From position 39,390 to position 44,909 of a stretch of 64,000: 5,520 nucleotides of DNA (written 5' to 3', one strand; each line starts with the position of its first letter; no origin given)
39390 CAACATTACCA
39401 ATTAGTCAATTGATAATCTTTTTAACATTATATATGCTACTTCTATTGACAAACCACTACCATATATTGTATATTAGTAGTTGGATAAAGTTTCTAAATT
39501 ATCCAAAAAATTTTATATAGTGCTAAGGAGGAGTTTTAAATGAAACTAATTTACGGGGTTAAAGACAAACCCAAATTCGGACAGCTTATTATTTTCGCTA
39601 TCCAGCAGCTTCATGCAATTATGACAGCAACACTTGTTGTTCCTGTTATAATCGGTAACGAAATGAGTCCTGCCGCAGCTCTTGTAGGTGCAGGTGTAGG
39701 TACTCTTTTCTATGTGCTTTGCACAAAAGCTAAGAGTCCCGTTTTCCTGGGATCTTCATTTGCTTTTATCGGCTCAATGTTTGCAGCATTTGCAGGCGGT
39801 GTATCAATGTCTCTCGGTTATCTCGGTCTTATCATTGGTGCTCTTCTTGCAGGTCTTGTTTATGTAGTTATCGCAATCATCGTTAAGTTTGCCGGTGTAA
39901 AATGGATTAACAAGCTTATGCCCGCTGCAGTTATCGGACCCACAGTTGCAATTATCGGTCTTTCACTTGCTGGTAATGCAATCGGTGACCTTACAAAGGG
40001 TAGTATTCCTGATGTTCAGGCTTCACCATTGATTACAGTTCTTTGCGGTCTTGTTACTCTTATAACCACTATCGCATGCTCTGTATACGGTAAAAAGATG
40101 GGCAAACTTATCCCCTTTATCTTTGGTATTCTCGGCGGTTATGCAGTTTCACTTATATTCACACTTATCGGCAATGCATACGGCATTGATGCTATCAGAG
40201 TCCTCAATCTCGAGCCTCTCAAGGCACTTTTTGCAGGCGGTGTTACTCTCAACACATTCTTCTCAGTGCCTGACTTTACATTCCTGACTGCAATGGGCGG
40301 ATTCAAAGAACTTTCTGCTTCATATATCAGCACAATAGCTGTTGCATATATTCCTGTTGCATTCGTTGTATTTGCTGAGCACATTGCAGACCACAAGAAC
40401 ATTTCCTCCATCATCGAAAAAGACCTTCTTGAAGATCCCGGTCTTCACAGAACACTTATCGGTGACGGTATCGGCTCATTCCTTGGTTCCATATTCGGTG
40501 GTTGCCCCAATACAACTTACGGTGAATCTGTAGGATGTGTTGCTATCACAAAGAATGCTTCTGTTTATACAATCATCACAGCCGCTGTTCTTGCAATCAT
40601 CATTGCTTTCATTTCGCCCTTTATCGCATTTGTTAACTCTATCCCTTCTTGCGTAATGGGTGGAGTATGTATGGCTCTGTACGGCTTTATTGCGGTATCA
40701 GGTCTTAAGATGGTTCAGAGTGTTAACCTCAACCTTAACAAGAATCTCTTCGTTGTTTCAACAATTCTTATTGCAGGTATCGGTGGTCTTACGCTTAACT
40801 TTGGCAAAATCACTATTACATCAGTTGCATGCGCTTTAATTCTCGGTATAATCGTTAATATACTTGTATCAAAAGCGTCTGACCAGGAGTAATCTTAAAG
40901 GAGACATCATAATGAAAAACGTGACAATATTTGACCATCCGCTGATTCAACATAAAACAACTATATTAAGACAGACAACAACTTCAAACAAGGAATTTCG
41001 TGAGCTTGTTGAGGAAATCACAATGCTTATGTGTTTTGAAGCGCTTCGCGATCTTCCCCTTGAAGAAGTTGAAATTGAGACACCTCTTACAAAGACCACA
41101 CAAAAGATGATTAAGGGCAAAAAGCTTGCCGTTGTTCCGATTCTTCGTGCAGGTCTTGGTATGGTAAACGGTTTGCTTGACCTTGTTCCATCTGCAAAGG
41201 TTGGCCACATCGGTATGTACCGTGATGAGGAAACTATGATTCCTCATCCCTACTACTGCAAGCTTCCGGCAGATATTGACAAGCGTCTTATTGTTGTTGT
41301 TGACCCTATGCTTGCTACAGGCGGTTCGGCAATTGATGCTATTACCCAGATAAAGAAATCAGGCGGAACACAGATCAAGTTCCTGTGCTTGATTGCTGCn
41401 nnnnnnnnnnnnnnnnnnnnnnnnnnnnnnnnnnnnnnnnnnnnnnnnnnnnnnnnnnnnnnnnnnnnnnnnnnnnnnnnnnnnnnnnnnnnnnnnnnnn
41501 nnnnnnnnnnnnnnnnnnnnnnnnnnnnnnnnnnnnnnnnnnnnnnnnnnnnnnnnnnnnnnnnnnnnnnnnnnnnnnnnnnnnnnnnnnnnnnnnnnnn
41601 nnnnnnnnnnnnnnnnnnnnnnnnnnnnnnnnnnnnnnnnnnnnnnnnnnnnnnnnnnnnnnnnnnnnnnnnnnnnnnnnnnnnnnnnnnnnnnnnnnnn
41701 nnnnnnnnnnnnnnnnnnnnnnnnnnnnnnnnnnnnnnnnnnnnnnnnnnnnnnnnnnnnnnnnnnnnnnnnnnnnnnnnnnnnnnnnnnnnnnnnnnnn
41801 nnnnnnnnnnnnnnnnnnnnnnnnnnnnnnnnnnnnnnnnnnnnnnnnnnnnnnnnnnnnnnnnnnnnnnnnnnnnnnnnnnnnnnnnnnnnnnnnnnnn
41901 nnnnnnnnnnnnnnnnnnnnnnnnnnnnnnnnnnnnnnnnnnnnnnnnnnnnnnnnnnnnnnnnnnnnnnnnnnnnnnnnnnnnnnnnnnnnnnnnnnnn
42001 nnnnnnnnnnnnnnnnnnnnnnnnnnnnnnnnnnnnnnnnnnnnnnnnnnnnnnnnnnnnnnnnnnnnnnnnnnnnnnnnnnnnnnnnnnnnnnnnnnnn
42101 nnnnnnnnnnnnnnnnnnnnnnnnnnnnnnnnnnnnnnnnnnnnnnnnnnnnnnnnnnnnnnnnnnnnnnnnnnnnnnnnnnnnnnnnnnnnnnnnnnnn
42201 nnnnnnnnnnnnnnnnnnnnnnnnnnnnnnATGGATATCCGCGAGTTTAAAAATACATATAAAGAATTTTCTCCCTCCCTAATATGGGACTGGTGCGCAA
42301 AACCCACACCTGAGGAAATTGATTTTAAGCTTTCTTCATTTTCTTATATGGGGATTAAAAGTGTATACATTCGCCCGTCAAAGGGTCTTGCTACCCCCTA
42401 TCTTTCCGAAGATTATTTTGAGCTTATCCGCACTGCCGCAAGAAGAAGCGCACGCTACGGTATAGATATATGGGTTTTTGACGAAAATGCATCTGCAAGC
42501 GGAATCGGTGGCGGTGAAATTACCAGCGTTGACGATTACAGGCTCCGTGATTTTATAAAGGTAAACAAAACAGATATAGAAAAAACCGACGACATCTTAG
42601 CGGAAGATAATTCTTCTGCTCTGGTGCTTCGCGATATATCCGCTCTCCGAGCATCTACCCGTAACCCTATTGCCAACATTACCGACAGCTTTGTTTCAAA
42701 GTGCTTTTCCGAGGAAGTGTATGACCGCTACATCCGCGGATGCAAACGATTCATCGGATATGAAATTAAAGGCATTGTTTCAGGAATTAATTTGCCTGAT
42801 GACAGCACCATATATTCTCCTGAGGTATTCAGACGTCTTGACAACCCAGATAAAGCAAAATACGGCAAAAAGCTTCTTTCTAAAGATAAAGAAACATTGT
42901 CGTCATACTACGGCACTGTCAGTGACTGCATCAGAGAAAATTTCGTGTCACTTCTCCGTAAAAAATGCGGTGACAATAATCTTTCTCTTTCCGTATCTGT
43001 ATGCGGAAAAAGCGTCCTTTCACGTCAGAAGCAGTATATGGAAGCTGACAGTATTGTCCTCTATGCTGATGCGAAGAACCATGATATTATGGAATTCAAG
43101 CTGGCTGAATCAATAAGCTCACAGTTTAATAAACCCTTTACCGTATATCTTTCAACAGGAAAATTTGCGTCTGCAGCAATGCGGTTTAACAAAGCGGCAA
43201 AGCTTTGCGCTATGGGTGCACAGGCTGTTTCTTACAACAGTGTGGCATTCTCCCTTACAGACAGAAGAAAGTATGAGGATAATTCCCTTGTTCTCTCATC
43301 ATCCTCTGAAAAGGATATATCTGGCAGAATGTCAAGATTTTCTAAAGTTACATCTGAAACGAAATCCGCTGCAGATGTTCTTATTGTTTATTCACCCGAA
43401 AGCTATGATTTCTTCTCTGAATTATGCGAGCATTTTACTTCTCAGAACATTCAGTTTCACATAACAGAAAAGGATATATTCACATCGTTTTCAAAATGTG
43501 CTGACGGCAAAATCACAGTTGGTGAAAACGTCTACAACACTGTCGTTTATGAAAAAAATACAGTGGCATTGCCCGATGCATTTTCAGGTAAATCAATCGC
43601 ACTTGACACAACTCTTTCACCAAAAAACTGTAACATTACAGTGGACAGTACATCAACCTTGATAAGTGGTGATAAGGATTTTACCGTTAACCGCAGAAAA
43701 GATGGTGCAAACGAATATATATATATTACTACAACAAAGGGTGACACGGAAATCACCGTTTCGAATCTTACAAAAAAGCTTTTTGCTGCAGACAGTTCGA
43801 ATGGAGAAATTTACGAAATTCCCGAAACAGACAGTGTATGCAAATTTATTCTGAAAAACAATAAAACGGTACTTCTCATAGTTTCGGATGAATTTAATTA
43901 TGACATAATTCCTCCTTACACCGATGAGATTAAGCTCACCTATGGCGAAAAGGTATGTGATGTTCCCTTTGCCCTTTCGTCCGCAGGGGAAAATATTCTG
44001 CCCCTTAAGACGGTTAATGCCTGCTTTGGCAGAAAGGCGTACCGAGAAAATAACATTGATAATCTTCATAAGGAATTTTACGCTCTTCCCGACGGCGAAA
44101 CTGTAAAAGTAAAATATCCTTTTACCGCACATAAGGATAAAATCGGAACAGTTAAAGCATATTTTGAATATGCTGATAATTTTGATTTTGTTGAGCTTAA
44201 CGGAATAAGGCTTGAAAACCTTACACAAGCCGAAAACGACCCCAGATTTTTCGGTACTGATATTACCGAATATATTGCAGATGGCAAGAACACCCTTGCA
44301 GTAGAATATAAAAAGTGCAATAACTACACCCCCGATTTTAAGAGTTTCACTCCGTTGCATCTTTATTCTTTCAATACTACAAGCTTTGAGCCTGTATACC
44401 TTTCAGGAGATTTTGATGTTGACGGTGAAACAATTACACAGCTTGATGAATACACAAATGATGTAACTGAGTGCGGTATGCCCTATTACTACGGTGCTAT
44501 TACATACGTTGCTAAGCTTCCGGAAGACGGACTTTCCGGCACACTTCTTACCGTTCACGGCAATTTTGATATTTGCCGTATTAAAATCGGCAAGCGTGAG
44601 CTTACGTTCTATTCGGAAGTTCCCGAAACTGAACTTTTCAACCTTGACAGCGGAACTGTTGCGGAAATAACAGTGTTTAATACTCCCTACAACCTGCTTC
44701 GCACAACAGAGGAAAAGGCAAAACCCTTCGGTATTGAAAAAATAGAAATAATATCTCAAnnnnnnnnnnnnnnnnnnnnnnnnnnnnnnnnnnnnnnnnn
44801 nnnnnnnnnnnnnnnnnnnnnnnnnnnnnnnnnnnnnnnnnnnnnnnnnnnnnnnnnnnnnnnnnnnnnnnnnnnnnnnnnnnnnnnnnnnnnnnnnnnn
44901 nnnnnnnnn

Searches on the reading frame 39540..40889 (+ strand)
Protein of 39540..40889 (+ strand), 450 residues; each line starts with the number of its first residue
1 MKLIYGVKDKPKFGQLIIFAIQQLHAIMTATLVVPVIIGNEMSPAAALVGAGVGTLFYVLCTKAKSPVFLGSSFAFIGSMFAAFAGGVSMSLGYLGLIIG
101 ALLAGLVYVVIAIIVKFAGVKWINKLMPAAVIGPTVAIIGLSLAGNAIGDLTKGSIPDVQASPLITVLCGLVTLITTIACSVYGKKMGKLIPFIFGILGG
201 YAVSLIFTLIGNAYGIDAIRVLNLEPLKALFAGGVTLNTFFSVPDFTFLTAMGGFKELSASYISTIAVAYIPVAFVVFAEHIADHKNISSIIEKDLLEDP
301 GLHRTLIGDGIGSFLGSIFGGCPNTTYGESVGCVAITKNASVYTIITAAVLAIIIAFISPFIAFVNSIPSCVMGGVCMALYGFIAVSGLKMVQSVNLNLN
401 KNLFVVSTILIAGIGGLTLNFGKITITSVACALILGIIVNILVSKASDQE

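Call 41: search_protein_families(library=pfam, proteins=[window:39540-40889:+], max_evalue=0.00001)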
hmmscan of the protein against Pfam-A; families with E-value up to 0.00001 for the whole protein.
window:39540-40889:+ (450 aa): 1 family
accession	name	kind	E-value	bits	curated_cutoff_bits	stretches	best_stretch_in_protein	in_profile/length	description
PF00860.26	Xan_ur_permease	-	2e-73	247.8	27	1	14-419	1-386/389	Permease family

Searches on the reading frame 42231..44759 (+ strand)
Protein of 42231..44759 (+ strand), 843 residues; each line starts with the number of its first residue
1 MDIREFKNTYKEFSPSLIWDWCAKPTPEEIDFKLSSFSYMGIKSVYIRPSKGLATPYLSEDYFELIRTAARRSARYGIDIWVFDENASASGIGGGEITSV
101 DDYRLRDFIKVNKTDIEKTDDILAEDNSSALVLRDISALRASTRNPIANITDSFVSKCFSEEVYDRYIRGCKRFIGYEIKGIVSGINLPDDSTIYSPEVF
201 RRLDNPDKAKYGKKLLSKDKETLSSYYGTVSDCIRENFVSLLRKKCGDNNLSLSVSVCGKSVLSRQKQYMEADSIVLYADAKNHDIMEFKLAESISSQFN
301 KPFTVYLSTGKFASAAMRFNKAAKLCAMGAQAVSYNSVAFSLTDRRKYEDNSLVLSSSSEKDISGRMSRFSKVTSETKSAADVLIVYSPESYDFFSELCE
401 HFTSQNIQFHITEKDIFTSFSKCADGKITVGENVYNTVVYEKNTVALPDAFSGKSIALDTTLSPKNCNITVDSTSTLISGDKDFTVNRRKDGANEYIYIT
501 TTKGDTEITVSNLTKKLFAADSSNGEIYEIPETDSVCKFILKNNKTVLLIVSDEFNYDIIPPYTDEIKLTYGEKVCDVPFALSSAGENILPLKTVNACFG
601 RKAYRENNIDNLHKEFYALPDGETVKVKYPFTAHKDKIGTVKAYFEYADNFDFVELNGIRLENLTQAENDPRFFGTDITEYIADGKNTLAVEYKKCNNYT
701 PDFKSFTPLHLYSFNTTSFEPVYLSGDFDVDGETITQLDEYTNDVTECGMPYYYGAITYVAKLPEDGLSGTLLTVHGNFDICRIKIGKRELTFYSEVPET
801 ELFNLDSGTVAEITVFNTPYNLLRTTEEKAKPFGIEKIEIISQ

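Call 41: search_protein_families(library=pfam, proteins=[window:42231-44759:+], max_evalue=0.00001)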
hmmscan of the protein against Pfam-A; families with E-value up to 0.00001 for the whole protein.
window:42231-44759:+ (843 aa): 0 families
